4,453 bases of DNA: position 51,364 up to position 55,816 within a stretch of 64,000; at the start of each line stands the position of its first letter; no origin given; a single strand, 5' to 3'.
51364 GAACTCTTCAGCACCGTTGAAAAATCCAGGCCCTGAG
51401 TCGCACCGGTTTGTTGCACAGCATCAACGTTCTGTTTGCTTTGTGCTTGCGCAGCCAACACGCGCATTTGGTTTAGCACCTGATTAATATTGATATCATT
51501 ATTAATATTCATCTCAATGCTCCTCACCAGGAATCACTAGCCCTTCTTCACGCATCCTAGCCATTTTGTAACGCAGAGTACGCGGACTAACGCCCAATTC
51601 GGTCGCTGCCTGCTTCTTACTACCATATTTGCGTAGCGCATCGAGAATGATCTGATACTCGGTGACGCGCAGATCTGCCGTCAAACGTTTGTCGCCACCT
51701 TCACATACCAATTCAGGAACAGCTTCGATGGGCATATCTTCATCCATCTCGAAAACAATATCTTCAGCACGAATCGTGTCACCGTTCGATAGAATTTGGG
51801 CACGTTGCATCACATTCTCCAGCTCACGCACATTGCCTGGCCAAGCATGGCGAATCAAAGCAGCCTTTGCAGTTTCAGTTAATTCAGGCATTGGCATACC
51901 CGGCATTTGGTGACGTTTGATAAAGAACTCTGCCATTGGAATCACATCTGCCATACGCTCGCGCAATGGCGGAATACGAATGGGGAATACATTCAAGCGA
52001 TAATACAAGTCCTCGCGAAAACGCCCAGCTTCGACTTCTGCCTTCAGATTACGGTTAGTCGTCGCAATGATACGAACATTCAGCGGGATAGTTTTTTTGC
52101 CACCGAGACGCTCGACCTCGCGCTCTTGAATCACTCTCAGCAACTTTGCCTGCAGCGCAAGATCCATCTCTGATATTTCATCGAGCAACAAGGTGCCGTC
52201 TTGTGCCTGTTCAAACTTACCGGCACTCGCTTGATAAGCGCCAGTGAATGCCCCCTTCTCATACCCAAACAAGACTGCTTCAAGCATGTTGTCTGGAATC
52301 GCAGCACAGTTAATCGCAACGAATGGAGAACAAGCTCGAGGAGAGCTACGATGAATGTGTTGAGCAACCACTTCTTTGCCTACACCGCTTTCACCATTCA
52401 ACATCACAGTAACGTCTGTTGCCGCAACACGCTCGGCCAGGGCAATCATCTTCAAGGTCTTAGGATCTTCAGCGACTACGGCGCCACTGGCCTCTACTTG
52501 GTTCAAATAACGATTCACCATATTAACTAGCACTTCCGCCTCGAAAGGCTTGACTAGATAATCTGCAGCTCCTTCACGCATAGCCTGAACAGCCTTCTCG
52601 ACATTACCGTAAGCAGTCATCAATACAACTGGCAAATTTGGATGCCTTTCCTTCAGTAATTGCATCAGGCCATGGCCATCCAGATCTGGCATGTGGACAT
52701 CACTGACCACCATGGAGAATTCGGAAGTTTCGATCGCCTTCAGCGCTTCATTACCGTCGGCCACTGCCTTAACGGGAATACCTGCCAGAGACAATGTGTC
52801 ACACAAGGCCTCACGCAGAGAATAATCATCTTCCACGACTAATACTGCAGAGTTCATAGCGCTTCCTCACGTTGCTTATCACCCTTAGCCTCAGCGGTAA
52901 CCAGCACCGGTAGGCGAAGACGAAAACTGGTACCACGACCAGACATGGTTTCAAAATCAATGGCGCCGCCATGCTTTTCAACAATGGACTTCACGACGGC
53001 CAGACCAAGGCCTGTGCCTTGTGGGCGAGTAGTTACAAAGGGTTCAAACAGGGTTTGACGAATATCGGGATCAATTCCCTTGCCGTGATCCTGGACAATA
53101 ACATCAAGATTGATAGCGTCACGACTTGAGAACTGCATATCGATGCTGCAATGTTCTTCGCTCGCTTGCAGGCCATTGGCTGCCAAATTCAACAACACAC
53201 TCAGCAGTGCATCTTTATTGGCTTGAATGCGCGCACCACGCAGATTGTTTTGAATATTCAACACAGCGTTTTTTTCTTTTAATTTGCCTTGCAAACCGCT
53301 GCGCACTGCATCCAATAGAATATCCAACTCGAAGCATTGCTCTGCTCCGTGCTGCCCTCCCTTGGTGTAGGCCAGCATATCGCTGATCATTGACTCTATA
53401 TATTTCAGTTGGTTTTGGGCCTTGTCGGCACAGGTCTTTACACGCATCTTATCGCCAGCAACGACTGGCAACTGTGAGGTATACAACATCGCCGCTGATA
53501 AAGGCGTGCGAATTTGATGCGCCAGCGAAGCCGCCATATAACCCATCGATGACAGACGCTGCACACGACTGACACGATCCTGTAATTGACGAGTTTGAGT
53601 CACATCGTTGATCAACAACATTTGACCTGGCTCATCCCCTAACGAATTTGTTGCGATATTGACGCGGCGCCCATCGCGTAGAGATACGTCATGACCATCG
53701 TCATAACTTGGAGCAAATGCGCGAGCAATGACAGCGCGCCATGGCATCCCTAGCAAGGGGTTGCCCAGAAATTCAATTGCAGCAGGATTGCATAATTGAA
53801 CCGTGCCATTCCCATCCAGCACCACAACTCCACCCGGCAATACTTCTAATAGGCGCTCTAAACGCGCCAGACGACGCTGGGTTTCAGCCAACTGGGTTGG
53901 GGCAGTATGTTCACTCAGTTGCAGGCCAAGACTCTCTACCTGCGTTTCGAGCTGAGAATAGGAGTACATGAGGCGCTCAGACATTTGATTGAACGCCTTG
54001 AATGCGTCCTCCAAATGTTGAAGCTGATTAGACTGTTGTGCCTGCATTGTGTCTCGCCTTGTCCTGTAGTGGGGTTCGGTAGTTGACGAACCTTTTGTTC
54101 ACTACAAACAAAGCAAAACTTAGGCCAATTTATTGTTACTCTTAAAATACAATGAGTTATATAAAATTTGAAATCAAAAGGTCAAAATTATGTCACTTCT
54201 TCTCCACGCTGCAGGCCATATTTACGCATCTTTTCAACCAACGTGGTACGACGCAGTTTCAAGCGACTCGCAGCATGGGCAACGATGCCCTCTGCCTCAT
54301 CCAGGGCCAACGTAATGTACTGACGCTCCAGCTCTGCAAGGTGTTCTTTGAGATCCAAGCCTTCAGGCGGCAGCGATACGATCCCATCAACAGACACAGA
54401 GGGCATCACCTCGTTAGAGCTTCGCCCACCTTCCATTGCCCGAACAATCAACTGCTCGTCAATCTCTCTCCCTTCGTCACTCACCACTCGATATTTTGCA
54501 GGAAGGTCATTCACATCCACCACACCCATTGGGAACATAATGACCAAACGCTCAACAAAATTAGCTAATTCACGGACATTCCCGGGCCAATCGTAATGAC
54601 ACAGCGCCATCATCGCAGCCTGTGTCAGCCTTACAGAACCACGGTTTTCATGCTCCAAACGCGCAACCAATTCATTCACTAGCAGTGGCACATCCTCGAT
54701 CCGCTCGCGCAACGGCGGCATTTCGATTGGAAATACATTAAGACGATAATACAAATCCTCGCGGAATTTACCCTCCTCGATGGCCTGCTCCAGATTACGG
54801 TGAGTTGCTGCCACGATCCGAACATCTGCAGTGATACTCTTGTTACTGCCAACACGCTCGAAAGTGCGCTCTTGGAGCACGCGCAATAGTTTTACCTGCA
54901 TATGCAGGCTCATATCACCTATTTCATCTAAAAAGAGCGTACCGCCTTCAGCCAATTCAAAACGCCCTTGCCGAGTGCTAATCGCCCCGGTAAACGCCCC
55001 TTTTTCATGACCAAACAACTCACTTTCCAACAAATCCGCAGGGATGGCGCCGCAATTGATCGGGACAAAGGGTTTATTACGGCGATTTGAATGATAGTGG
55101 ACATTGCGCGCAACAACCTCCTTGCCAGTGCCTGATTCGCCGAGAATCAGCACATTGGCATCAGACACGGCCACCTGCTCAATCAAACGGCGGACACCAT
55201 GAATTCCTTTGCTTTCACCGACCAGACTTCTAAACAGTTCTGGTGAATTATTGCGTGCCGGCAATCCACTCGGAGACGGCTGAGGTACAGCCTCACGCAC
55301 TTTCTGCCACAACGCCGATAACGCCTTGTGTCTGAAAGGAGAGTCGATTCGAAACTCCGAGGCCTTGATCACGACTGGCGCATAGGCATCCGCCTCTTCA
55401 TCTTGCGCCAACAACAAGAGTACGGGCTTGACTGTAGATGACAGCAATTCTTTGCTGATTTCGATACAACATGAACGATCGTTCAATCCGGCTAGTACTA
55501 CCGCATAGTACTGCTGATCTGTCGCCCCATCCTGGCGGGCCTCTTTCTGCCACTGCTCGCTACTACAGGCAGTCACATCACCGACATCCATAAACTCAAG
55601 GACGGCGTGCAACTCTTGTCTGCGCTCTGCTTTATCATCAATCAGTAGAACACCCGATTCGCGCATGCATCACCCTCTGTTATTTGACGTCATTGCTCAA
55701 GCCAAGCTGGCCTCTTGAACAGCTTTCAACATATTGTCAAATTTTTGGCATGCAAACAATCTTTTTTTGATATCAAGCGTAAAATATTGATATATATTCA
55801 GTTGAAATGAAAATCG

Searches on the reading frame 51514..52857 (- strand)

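Call 7: search_protein_families(library=pfam, proteins=[window:51514-52857:-], max_evalue=0.00001)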
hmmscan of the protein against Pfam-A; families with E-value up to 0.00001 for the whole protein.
window:51514-52857:- (447 aa): 6 families
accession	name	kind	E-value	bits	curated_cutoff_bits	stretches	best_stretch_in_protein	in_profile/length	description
PF00158.32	Sigma54_activat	-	4.2e-70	235.2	20.2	1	128-293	2-167/168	Sigma-54 interaction domain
PF00072.30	Response_reg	-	7.3e-28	97.4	30.2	1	5-114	1-110/111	Response regulator receiver domain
PF14532.12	Sigma54_activ_2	-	3.9e-21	76.2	25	1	142-298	15-138/138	Sigma-54 interaction domain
PF25601.1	AAA_lid_14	-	4.6e-19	68.5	27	1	299-375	1-78/87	AAA+ ATPase lid domain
PF02954.25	HTH_8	-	7.8e-11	42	22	1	396-434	2-41/42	Bacterial regulatory protein, Fis family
PF07728.20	AAA_5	-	6.8e-07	29.8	22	1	151-270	2-124/139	AAA domain (dynein-related subfamily)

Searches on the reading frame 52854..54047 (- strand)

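Call 7: search_protein_families(library=pfam, proteins=[window:52854-54047:-], max_evalue=0.00001)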
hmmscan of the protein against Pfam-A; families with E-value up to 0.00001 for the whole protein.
window:52854-54047:- (397 aa): 3 families
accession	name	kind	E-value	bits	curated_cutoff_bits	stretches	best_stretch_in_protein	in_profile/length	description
PF02518.31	HATPase_c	-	6e-23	81.8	26.4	1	278-381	3-109/111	Histidine kinase-, DNA gyrase B-, and HSP90-like ATPase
PF00512.31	HisKA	-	1.9e-10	41.1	26.9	1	168-230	2-63/66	His Kinase A (phospho-acceptor) domain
PF13188.13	PAS_8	-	1.9e-08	34.3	21.8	1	61-116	1-55/65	PAS domain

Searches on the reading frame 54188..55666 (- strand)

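Call 7: search_protein_families(library=pfam, proteins=[window:54188-55666:-], max_evalue=0.00001)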
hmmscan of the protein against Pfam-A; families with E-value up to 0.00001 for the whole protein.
window:54188-55666:- (492 aa): 6 families
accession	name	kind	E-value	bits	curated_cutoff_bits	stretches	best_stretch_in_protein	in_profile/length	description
PF00158.32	Sigma54_activat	-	2.1e-76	255.8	20.2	1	148-315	1-168/168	Sigma-54 interaction domain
PF14532.12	Sigma54_activ_2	-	1.4e-23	84.1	25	1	149-319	1-138/138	Sigma-54 interaction domain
PF25601.1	AAA_lid_14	-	2.4e-23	82.2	27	1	320-398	1-80/87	AAA+ ATPase lid domain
PF02954.25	HTH_8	-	9.2e-10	38.5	22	1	443-483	2-42/42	Bacterial regulatory protein, Fis family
PF07728.20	AAA_5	-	9.6e-10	39.1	22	1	171-291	1-124/139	AAA domain (dynein-related subfamily)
PF06490.17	FleQ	-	2.5e-09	37.9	22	1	6-119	2-102/108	Flagellar regulatory protein FleQ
